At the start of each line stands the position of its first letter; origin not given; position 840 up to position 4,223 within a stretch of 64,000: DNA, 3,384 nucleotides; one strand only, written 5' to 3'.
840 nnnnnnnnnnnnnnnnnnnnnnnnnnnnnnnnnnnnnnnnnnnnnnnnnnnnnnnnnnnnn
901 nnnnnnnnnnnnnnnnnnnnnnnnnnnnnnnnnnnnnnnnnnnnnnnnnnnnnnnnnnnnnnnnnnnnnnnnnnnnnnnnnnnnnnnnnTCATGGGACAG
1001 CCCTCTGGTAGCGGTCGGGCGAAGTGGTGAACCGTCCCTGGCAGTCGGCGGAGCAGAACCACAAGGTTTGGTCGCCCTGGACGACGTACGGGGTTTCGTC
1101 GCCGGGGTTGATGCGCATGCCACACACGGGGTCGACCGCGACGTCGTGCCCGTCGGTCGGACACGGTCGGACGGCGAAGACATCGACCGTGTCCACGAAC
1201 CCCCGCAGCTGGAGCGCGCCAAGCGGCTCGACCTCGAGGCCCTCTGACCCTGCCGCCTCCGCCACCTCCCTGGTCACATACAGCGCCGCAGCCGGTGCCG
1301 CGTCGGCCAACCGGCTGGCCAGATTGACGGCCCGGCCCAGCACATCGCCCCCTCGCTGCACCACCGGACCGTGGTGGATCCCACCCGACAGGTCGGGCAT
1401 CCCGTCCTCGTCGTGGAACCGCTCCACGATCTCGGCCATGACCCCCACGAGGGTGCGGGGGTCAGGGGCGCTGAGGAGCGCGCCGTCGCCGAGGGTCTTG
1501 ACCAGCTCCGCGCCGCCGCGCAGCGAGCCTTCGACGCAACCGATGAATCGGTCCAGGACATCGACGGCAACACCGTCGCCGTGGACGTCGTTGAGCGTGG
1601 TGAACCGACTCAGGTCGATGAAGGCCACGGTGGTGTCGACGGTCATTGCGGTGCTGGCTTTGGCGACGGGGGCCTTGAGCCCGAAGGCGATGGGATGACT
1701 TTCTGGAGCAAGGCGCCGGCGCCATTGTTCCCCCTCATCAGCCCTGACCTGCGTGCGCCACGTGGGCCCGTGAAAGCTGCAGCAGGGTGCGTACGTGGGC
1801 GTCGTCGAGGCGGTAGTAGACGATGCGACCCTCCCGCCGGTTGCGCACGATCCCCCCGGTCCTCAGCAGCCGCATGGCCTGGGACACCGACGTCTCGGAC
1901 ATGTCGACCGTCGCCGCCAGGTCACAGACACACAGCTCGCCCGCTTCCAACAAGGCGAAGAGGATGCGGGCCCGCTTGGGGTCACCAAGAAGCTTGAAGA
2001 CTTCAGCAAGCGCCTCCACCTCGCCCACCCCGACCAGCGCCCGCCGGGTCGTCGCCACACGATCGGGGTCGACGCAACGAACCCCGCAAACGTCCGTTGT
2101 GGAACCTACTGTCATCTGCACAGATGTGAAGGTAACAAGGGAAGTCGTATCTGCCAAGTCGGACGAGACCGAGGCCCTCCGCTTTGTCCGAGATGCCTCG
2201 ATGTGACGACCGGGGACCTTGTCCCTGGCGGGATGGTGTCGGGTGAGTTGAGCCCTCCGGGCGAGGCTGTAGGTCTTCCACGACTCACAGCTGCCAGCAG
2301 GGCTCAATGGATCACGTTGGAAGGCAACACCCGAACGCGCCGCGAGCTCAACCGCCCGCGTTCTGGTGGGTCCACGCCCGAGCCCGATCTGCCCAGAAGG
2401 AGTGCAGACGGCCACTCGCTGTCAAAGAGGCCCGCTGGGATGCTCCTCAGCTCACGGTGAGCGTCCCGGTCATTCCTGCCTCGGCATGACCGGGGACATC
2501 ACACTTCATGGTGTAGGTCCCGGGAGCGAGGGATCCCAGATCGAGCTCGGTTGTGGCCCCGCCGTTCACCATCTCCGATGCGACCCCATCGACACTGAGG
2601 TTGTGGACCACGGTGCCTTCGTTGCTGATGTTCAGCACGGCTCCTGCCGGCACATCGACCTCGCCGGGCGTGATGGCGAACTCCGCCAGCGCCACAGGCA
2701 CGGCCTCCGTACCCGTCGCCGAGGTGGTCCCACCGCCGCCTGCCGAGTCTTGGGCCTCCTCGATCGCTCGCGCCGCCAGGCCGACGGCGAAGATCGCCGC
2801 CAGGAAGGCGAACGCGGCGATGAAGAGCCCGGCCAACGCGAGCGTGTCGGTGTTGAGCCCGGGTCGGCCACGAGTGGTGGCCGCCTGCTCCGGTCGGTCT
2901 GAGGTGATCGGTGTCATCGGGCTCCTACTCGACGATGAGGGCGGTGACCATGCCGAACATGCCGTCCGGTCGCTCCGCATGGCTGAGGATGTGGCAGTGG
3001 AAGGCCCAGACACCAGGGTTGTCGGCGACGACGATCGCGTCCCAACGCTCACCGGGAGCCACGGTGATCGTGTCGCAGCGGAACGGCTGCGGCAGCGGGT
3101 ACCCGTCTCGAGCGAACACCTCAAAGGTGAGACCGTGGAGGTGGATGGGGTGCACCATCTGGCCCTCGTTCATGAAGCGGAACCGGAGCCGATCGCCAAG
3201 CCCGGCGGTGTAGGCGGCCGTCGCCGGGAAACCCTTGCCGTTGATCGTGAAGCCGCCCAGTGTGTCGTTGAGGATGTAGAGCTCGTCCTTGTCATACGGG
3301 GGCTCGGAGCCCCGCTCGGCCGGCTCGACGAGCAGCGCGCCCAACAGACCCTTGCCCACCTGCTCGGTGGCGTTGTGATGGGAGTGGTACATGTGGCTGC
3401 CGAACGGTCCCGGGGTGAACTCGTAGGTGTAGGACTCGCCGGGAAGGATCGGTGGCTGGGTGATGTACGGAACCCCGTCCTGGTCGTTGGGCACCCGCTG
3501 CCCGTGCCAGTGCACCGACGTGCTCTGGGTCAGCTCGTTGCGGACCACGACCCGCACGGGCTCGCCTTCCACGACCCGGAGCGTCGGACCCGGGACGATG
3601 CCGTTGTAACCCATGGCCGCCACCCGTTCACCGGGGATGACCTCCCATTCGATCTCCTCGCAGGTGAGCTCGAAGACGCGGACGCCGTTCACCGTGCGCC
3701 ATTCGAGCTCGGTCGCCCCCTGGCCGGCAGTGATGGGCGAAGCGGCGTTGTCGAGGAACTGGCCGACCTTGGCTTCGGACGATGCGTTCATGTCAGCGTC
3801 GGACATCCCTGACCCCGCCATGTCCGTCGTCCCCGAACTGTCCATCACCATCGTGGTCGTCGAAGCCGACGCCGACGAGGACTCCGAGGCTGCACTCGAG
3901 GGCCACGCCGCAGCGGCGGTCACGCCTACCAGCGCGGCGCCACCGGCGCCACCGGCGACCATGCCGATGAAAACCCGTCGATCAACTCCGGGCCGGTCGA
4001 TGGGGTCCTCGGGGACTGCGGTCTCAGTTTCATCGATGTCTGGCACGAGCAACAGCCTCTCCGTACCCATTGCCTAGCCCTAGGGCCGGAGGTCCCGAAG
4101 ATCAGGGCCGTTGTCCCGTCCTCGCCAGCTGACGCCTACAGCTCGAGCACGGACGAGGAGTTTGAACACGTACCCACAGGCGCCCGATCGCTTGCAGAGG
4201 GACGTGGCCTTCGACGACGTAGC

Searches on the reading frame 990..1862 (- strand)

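Call 62: search_protein_families(library=pfam, proteins=[window:990-1862:-], max_evalue=0.01)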
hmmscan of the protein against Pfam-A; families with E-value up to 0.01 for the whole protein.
window:990-1862:- (290 aa): 2 families
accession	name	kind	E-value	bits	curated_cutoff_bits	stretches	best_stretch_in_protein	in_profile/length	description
PF00211.25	Guanylate_cyc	-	3.1e-05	24.1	21.9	1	143-221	86-172/183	Adenylate and Guanylate cyclase catalytic domain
PF04945.19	YHS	-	0.00011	22.5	30.3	1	243-286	2-44/47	YHS domain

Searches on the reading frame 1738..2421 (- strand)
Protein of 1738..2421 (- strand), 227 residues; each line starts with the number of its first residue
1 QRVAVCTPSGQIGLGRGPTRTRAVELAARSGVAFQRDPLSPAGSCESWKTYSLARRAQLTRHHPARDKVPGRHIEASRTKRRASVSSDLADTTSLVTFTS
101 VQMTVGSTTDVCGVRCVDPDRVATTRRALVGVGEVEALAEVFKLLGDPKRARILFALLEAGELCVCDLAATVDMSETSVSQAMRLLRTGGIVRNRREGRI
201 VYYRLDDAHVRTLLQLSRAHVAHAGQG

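Call 62: search_protein_families(library=pfam, proteins=[window:1738-2421:-], max_evalue=0.01)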
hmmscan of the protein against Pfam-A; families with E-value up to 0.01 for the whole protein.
window:1738-2421:- (227 aa): 8 families
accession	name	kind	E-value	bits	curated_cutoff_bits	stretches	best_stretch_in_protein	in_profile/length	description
PF01022.26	HTH_5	-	1.4e-10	41.3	22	1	147-193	1-46/47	Bacterial regulatory protein, arsR family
PF01978.25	TrmB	-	0.00068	19.9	25.6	1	151-203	11-63/68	Sugar-specific transcriptional regulator TrmB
PF13412.12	HTH_24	-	0.00091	19.2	21.9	1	149-193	4-48/48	Winged helix-turn-helix DNA-binding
PF25212.1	HVO_A0114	-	0.0012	19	27.6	1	136-201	11-77/84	HVO_A0114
PF12840.13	HTH_20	-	0.0016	18.8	27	1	145-193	1-49/51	Helix-turn-helix domain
PF07848.18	PaaX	-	0.002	18.8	24.8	1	167-207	28-68/70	PaaX-like protein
PF12802.13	MarR_2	-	0.0051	17.4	27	1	149-198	6-59/61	MarR family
PF24038.1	DUF7347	-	0.0073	17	27.6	0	139-177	2-42/77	Domain of unknown function (DUF7347)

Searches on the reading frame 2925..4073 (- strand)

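Call 26: search_protein_families(library=ncbifam, proteins=[window:2925-4073:-], max_evalue=0.01)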
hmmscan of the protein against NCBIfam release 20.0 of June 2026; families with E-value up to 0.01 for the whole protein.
window:2925-4073:- (382 aa): 8 families
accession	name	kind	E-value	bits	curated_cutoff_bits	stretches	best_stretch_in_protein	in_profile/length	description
TIGR01480.1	copper_res_A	subfamily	8.7e-47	159.9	478.95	2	134-270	48-180/593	copper resistance system multicopper oxidase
TIGR03388.1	ascorbase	equivalog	3.3e-32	111.9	614.8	2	148-270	17-141/542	L-ascorbate oxidase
NF008205.1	PRK10965.1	equivalog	5.8e-29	101.3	525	2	135-253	49-167/529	multicopper oxidase CueO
TIGR03389.1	laccase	equivalog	3.5e-25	88.8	558.9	2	154-262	25-132/539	laccase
TIGR03390.1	ascorbOXfungal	equivalog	3.3e-19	68.8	445.35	1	155-270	31-147/538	L-ascorbate oxidase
TIGR02376.1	Cu_nitrite_red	equivalog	4.4e-14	52.6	296.3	1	133-253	29-148/326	copper-containing nitrite reductase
NF008135.0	PRK10883.1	equivalog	9.9e-10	37.5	581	1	133-201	48-115/471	cell division protein FtsP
NF045554.1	AmiPhnlOxPhsA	equivalog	7.8e-09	34.6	950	1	280-327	448-496/581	O-aminophenol oxidase PhsA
